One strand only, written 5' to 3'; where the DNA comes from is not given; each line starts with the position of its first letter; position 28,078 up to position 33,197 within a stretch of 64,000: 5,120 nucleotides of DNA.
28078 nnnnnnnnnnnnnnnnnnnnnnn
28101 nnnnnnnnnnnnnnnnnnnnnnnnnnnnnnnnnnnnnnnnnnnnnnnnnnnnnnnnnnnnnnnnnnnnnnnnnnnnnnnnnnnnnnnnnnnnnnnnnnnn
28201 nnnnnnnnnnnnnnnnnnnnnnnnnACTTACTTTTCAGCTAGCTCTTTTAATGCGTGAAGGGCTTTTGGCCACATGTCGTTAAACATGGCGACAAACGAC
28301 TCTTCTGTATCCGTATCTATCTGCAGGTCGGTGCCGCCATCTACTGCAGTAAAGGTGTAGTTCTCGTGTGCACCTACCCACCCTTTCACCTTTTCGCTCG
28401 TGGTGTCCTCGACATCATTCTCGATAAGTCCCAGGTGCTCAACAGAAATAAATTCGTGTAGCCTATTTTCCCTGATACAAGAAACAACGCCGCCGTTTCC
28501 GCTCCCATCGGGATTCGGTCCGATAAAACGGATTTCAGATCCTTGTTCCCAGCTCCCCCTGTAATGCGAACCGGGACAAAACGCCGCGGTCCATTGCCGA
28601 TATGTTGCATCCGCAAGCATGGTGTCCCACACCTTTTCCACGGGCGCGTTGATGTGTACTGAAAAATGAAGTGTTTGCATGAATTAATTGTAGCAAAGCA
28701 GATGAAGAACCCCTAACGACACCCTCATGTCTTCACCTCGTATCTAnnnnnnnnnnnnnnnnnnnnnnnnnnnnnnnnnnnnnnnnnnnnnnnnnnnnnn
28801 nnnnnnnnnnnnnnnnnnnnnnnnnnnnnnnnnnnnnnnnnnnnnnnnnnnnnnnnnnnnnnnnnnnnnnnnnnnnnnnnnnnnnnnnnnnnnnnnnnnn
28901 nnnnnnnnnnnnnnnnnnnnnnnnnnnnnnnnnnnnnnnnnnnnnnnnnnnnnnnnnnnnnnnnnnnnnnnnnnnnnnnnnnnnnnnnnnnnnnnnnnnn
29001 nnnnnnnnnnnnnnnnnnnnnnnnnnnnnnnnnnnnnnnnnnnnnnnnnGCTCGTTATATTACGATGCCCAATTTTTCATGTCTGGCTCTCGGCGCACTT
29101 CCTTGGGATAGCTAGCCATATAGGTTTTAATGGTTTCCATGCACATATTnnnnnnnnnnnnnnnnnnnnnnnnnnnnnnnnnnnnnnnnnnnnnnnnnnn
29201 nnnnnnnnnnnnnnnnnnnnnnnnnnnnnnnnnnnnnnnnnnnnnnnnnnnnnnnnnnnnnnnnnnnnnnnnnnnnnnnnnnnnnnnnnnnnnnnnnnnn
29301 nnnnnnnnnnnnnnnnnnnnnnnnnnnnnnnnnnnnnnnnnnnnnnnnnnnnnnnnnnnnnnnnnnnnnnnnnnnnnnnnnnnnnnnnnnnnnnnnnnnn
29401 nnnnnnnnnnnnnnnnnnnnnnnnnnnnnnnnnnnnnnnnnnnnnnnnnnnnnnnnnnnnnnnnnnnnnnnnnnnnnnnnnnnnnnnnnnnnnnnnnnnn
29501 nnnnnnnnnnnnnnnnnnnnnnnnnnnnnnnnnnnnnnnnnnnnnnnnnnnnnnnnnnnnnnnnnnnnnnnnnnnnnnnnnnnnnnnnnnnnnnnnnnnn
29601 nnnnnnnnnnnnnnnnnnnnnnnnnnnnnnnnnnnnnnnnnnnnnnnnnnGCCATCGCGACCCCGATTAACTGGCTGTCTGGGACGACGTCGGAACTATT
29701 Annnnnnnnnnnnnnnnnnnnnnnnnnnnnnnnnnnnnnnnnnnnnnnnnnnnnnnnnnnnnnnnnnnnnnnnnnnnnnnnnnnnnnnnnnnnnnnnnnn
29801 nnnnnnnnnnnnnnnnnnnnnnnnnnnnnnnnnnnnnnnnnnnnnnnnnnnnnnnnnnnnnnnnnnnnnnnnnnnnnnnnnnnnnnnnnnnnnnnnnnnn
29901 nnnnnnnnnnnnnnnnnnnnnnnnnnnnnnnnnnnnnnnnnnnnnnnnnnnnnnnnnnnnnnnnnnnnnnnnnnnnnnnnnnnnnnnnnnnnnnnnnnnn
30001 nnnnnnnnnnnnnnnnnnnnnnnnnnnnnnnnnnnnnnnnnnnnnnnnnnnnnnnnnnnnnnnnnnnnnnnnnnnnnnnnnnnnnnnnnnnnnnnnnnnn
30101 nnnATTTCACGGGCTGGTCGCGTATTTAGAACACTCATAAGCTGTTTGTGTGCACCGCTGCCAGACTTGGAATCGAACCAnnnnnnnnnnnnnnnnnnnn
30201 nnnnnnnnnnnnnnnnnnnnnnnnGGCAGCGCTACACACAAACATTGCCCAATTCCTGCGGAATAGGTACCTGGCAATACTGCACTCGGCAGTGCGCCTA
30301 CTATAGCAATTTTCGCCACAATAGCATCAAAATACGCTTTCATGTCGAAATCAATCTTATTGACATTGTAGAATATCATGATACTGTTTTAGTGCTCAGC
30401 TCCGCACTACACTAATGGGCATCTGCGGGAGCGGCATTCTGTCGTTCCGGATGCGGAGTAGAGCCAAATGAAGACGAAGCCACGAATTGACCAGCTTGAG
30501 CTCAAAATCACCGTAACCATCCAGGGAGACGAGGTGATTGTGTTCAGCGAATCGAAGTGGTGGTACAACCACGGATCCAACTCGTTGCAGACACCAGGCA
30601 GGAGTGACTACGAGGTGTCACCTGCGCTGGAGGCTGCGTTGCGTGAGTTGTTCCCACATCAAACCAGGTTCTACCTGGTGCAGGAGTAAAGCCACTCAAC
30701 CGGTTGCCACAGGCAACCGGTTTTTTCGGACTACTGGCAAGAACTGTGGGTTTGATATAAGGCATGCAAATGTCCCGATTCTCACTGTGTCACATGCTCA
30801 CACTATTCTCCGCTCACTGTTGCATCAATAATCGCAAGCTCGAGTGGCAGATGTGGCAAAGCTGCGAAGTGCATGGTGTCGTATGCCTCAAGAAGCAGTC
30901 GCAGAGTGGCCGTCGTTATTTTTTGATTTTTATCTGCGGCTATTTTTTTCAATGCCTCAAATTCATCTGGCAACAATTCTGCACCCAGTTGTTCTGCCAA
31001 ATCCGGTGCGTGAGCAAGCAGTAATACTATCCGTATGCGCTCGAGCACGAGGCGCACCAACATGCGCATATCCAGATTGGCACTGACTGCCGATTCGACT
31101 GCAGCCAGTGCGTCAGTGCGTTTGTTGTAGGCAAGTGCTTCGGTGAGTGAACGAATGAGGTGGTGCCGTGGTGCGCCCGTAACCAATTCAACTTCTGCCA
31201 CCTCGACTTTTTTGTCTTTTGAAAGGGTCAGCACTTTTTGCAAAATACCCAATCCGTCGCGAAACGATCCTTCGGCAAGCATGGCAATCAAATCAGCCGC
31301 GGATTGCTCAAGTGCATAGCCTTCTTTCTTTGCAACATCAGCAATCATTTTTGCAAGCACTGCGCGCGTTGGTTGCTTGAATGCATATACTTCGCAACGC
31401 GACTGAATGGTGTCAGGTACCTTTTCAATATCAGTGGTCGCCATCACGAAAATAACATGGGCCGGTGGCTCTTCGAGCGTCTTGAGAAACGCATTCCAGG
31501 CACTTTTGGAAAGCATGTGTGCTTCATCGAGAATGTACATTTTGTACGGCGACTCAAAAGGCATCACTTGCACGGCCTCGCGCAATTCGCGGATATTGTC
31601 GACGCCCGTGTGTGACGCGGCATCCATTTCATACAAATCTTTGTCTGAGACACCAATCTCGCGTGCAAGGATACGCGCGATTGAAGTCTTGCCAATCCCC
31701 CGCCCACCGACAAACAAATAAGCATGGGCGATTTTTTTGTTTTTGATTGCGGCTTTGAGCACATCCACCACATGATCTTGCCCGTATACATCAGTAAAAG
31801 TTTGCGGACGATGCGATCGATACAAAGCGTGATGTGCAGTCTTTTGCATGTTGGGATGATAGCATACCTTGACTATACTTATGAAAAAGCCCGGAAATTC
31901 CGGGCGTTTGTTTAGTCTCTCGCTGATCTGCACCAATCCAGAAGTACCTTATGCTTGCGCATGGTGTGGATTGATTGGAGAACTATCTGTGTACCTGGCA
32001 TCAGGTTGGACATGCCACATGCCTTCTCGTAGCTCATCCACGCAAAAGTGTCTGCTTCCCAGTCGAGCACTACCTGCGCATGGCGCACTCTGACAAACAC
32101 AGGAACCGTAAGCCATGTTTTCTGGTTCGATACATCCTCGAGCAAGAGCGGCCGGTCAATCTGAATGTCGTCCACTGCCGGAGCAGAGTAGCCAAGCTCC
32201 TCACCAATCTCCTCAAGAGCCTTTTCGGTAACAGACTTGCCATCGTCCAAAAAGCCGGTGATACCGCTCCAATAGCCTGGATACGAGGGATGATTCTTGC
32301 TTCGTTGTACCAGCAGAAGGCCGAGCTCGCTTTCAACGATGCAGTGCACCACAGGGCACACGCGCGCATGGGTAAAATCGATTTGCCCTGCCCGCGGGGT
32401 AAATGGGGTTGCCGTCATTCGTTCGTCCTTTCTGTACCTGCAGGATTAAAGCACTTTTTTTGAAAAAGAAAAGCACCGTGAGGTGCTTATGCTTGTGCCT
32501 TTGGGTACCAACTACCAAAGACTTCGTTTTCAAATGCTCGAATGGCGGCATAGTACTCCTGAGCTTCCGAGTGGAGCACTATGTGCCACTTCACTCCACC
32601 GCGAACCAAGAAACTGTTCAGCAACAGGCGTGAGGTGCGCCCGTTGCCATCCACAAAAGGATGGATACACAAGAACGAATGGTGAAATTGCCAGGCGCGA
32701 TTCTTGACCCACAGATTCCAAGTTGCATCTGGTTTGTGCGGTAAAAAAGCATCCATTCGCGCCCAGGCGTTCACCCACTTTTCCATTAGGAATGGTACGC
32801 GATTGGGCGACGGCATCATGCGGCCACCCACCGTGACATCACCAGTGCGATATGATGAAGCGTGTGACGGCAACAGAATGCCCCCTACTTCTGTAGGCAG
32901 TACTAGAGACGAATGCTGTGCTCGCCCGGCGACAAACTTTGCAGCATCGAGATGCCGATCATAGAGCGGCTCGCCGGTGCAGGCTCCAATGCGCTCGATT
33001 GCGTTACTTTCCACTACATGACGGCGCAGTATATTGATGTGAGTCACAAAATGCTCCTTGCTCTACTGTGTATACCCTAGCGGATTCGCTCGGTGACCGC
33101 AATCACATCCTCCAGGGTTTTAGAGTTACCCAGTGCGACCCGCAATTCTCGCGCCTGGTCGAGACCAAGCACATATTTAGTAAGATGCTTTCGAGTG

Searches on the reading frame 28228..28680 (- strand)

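Call 42: search_protein_families(library=pfam, proteins=[window:28228-28680:-], max_evalue=0.001)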
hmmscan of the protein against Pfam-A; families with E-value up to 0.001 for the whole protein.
window:28228-28680:- (150 aa): 2 families
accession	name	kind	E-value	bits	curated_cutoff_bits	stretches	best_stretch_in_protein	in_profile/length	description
PF08327.17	AHSA1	-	1.5e-07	32.1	22.1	1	11-149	1-125/125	Activator of Hsp90 ATPase homolog 1-like protein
PF10604.15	Polyketide_cyc2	-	2.7e-05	24.9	27.4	1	1-142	1-127/142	Polyketide cyclase / dehydrase and lipid transport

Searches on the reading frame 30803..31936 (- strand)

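Call 25: search_protein_families(library=pfam, proteins=[window:30803-31936:-], max_evalue=0.001)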
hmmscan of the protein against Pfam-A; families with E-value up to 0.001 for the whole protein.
window:30803-31936:- (377 aa): 8 families
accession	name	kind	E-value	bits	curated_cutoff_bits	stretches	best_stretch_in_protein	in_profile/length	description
PF13177.12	DNA_pol3_delta2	-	3.7e-33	115.2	27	2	108-188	79-159/161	DNA polymerase III, delta subunit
PF00004.35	AAA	-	1.3e-12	48.7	21.2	1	74-185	2-127/131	ATPase family associated with various cellular activities (AAA)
PF05496.18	RuvB_N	-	5.2e-08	33.2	27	1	43-156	2-110/159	Holliday junction DNA helicase RuvB P-loop domain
PF12169.13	DNA_pol3_gamma3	-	2.7e-06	27.7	24.4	1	244-372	1-127/143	DNA polymerase III subunits gamma and tau domain III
PF22608.2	DNAX_ATPase_lid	-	1.2e-05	25.4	27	1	197-233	5-41/49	DNA polymerase III clamp loader subunit, ATPase lid domain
PF13401.12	AAA_22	-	2.3e-05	25.1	27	0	73-122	8-58/130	AAA domain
PF13604.12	AAA_30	-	0.00016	21.9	27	0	111-164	58-122/191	AAA domain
PF06068.19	TIP49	-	0.00055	19.7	23.8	0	58-97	37-76/347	TIP49 P-loop domain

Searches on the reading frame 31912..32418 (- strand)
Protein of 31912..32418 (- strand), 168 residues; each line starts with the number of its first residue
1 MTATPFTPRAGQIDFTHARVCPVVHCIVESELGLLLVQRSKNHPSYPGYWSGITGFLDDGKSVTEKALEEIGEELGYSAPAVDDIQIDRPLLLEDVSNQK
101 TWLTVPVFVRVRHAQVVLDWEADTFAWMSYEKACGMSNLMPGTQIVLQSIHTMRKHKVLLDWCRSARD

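Call 42: search_protein_families(library=pfam, proteins=[window:31912-32418:-], max_evalue=0.001)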
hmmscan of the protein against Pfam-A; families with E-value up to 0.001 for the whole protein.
window:31912-32418:- (168 aa): 1 family
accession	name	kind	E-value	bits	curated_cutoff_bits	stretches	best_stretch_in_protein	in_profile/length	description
PF00293.34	NUDIX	-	9.2e-10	39.1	21.1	1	23-133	5-118/134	NUDIX domain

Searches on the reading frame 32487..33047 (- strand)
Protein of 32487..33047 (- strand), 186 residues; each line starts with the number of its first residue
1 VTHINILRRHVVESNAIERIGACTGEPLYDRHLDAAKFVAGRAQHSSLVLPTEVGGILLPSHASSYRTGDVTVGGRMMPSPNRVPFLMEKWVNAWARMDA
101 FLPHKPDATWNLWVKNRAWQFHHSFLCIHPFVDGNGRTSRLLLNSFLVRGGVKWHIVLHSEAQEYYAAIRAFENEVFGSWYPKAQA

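Call 42: search_protein_families(library=pfam, proteins=[window:32487-33047:-], max_evalue=0.001)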
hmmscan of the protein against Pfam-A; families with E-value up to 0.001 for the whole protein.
window:32487-33047:- (186 aa): 1 family
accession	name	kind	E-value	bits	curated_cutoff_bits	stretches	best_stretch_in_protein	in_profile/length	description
PF02661.23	Fic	-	4e-14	53.7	24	1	63-147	19-93/93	Fic/DOC family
